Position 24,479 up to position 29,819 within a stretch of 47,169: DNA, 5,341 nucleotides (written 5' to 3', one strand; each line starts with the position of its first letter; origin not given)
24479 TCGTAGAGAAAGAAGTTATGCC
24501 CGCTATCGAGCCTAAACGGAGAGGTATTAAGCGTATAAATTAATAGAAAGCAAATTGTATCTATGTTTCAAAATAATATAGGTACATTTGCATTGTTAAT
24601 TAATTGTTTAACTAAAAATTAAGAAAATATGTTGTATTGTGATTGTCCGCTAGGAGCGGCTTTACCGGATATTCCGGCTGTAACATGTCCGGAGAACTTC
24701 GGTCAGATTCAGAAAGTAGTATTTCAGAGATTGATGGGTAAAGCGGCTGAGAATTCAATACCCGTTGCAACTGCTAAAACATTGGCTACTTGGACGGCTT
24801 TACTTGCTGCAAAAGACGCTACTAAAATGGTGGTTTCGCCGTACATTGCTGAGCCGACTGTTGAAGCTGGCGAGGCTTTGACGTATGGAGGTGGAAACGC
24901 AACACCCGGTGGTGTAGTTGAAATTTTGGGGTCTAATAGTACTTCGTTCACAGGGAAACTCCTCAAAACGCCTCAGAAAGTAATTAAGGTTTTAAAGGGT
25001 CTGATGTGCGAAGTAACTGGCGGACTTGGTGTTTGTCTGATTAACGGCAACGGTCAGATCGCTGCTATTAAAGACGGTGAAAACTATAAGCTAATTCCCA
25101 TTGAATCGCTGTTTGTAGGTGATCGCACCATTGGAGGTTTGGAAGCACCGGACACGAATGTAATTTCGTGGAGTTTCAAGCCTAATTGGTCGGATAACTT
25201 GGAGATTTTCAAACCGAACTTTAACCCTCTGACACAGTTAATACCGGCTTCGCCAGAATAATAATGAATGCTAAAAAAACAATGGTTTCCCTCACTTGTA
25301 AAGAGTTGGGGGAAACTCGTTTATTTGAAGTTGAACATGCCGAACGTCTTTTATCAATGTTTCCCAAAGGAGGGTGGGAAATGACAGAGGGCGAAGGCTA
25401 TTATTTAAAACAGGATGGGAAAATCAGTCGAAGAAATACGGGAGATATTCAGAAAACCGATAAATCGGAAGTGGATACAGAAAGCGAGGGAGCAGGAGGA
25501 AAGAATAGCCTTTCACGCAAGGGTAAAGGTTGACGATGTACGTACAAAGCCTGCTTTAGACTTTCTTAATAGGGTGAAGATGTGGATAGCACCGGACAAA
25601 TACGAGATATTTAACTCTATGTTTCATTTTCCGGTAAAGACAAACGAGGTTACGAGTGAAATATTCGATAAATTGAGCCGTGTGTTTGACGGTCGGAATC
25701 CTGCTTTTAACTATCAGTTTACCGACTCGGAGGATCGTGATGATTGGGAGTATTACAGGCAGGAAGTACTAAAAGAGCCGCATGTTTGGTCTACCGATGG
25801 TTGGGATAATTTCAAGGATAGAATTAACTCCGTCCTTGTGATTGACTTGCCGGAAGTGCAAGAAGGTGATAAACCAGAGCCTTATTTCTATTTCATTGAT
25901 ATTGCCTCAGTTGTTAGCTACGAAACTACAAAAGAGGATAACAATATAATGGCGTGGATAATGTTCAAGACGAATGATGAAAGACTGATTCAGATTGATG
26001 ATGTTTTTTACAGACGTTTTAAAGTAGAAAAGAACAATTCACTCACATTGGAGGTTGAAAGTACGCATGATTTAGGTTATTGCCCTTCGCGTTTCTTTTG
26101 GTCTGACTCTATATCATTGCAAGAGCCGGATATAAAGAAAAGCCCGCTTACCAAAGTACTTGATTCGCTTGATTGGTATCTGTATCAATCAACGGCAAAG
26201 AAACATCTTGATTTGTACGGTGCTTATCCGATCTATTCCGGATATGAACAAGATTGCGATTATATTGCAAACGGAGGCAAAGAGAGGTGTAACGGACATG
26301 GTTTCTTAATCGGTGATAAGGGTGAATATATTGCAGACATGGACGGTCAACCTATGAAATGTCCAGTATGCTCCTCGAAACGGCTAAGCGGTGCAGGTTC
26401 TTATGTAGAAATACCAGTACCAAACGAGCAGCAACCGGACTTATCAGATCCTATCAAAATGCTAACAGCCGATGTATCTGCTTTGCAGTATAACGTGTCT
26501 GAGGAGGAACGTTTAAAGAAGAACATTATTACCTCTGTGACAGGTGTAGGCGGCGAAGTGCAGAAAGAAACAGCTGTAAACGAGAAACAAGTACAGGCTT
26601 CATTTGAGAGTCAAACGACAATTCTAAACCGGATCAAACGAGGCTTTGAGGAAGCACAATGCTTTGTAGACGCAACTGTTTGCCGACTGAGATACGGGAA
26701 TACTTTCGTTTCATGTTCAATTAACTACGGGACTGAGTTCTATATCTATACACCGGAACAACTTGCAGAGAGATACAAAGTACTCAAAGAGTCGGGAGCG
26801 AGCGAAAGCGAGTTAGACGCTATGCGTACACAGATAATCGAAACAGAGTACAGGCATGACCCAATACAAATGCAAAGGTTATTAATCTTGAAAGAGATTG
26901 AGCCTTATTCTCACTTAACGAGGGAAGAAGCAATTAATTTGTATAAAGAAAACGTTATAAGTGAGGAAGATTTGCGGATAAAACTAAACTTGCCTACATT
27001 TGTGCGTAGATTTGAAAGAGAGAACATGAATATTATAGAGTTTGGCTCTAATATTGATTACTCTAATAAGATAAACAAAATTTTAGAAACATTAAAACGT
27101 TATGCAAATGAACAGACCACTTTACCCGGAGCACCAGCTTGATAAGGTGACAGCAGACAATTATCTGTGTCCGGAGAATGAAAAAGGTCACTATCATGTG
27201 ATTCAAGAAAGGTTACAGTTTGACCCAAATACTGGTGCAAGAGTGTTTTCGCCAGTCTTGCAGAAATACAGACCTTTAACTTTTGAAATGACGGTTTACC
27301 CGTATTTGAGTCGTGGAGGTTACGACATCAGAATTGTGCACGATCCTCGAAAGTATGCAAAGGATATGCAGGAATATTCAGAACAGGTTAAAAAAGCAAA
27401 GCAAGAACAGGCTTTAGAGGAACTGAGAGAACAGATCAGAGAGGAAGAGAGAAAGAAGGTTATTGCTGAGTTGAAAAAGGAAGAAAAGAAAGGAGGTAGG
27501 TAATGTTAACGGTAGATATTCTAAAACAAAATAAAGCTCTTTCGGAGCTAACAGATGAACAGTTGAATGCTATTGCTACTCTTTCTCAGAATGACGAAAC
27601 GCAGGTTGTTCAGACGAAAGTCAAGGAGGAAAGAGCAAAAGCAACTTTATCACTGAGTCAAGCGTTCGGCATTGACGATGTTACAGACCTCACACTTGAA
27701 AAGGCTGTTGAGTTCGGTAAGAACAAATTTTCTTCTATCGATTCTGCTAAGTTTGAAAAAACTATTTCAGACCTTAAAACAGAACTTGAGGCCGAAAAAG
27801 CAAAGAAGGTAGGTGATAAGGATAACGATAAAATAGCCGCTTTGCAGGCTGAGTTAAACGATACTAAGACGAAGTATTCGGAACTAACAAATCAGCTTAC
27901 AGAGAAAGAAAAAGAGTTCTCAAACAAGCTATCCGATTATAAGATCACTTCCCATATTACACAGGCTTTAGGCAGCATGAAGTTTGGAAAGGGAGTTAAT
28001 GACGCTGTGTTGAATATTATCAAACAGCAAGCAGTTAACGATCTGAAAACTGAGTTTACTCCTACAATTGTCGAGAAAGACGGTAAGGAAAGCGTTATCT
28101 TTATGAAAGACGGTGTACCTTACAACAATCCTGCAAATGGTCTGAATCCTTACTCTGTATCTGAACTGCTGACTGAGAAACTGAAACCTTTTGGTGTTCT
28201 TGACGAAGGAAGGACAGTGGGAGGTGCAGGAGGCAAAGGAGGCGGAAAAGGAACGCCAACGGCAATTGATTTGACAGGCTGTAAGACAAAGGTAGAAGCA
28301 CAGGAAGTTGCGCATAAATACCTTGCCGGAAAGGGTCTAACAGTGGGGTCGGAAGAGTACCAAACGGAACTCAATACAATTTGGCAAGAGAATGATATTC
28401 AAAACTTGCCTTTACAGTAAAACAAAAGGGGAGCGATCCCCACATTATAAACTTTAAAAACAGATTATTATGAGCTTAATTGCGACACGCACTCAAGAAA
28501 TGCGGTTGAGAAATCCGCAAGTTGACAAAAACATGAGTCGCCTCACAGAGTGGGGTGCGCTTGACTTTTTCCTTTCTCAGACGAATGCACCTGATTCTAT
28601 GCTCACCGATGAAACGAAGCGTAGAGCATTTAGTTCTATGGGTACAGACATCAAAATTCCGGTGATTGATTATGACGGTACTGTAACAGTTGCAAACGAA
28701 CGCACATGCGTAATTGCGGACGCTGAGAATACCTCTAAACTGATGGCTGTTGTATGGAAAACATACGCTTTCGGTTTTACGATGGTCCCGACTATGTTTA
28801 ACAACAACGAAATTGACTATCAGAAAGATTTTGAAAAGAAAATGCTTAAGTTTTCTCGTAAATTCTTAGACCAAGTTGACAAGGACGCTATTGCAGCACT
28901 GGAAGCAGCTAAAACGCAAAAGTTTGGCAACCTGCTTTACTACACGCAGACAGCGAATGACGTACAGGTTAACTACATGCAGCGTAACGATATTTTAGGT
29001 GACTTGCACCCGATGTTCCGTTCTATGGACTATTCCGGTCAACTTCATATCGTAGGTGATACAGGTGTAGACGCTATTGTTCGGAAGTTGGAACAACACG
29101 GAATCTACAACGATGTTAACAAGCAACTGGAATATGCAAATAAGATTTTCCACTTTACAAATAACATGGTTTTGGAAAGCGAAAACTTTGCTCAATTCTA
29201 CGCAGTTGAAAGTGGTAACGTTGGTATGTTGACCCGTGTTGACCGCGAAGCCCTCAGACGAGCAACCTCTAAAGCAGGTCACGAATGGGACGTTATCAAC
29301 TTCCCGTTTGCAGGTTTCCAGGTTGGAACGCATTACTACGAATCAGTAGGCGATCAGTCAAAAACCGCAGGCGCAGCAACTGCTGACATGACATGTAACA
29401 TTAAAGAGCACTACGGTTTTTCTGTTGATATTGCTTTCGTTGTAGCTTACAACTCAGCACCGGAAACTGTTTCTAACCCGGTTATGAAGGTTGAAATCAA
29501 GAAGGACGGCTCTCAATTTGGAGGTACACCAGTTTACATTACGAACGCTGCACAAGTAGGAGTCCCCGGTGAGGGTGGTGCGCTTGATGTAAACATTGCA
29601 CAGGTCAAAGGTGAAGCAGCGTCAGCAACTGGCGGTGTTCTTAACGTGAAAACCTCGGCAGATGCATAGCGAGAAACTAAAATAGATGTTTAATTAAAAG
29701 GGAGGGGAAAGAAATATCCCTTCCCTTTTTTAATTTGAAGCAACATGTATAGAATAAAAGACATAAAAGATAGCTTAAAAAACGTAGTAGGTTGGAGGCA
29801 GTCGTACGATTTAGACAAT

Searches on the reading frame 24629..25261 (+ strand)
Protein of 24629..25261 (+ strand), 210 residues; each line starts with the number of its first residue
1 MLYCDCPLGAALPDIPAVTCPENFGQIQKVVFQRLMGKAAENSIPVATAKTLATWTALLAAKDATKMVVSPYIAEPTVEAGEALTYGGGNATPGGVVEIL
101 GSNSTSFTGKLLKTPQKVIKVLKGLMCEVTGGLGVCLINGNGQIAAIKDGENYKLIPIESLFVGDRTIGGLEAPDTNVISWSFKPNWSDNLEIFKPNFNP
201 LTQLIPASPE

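Call 16: search_protein_families(library=phrogs, proteins=[window:24629-25261:+], max_evalue=0.01)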
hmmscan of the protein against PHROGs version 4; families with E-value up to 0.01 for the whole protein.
window:24629-25261:+ (210 aa): 1 family
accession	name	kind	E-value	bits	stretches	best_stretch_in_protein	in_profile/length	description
phrog_8193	-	head and packaging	1.2e-75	254.5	1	1-204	2-207/207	major head protein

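Call 17: search_protein_families(library=pfam, proteins=[window:24629-25261:+], max_evalue=0.1)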
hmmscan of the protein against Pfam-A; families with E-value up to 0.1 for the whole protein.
window:24629-25261:+ (210 aa): 0 families

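Call 46: search_solved_structures(query=window:24629-25261:+, max_evalue=1)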
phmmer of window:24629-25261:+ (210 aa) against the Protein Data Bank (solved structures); distinct sequences matched with E-value up to 1: 1.
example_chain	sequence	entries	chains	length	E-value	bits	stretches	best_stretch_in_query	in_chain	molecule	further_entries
9wwa_N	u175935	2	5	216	2.1e-68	233.5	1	1-204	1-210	tube protein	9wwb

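Call 111: search_solved_structures(query=window:24629-25261:+, max_evalue=0.001, show_alignments=1)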
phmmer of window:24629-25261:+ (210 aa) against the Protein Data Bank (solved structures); distinct sequences matched with E-value up to 0.001: 1.
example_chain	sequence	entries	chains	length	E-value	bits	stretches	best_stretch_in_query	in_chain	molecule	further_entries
9wwa_N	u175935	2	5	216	2.1e-68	233.5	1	1-204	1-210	tube protein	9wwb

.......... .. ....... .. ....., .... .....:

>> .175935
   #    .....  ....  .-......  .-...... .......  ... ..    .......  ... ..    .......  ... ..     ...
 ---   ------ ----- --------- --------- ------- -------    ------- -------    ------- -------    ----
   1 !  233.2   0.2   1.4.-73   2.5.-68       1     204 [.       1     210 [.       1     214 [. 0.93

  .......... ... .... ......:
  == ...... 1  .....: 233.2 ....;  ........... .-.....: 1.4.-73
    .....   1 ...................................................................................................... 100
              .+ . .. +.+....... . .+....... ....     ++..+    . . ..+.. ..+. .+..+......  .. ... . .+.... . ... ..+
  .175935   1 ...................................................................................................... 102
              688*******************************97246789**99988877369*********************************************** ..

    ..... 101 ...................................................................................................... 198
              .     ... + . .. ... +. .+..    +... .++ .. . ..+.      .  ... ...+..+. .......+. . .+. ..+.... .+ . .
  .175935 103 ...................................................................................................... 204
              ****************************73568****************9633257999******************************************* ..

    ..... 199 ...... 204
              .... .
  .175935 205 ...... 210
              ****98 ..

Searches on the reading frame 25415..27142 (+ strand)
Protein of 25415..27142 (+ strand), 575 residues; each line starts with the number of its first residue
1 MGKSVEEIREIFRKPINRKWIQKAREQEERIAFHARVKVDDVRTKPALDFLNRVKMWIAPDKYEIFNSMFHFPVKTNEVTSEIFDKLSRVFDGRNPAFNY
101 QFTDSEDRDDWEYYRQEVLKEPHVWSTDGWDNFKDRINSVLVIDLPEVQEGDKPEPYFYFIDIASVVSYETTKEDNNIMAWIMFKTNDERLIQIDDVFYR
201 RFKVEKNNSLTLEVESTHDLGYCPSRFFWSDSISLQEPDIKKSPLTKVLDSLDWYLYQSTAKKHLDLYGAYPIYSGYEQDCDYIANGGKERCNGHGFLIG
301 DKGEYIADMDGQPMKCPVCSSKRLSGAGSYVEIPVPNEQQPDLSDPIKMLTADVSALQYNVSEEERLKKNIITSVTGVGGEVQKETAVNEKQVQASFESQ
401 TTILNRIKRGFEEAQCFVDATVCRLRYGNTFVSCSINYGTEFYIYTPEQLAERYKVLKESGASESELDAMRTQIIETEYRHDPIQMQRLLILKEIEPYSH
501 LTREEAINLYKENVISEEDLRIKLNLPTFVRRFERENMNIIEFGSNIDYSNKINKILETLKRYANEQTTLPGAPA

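Call 16: search_protein_families(library=phrogs, proteins=[window:25415-27142:+], max_evalue=0.01)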
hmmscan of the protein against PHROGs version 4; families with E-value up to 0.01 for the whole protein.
window:25415-27142:+ (575 aa): 1 family
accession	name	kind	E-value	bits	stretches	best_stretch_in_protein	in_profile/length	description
phrog_7376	-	head and packaging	8.9e-211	702.4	1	1-568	1-568/576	portal protein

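Call 17: search_protein_families(library=pfam, proteins=[window:25415-27142:+], max_evalue=0.1)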
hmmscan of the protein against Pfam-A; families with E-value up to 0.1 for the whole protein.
window:25415-27142:+ (575 aa): 0 families

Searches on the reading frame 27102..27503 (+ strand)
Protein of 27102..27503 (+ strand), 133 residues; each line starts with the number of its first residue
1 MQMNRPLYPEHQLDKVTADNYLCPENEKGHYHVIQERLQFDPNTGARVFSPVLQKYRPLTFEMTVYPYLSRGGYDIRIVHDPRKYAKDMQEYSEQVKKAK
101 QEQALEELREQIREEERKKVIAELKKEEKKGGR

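Call 16: search_protein_families(library=phrogs, proteins=[window:27102-27503:+], max_evalue=0.01)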
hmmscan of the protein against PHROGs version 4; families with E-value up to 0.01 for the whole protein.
window:27102-27503:+ (133 aa): 1 family
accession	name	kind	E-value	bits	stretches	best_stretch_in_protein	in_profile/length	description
phrog_30900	-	unknown function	1.2e-32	113.5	1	8-132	3-131/132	-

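Call 17: search_protein_families(library=pfam, proteins=[window:27102-27503:+], max_evalue=0.1)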
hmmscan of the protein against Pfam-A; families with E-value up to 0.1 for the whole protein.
window:27102-27503:+ (133 aa): 0 families

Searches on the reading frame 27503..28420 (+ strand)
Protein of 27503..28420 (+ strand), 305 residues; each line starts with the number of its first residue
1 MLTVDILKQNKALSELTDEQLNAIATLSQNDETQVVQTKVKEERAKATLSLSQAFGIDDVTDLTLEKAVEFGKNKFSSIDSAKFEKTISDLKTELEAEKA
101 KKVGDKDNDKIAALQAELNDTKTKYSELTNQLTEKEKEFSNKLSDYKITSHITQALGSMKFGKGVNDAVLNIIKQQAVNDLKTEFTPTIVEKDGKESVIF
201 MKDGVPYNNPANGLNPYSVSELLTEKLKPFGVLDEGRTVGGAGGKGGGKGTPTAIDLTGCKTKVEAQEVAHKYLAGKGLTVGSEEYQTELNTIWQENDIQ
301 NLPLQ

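Call 16: search_protein_families(library=phrogs, proteins=[window:27503-28420:+], max_evalue=0.01)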
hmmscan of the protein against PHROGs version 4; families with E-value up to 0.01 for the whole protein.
window:27503-28420:+ (305 aa): 2 families
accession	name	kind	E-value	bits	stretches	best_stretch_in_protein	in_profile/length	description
phrog_7970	-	head and packaging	9e-60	203.6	1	1-304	2-318/319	virion structural protein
phrog_206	-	head and packaging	5.5e-09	37.1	1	73-253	70-228/263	head scaffolding protein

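Call 17: search_protein_families(library=pfam, proteins=[window:27503-28420:+], max_evalue=0.1)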
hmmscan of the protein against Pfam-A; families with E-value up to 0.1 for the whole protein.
window:27503-28420:+ (305 aa): 3 families
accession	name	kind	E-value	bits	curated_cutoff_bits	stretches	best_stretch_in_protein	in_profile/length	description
PF06005.17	ZapB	-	0.017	16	31.5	1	109-159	18-69/71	Cell division protein ZapB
PF24610.1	DUF7623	-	0.05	14.2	27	0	94-120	23-51/64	Domain of unknown function (DUF7623)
PF01411.24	tRNA-synt_2c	-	0.051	12.6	30.3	1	16-139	351-475/552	tRNA synthetases class II (A)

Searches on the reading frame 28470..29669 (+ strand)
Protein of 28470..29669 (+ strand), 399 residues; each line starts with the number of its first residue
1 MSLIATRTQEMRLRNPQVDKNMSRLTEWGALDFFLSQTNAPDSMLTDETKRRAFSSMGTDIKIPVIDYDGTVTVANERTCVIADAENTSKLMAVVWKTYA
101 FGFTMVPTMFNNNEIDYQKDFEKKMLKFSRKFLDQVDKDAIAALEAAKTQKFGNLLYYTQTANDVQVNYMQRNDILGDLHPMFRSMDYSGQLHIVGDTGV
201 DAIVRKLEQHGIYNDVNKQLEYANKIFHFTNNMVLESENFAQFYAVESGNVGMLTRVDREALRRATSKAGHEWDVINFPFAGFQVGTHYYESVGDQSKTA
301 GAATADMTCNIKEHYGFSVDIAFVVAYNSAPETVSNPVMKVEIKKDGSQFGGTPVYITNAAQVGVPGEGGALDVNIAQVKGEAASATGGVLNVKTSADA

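Call 16: search_protein_families(library=phrogs, proteins=[window:28470-29669:+], max_evalue=0.01)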
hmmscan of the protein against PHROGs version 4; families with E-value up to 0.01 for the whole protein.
window:28470-29669:+ (399 aa): 1 family
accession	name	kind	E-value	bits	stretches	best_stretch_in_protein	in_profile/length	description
phrog_7231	-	head and packaging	8.7e-135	450.2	1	1-345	1-348/349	virion structural protein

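Call 17: search_protein_families(library=pfam, proteins=[window:28470-29669:+], max_evalue=0.1)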
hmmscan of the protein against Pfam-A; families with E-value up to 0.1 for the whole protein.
window:28470-29669:+ (399 aa): 0 families
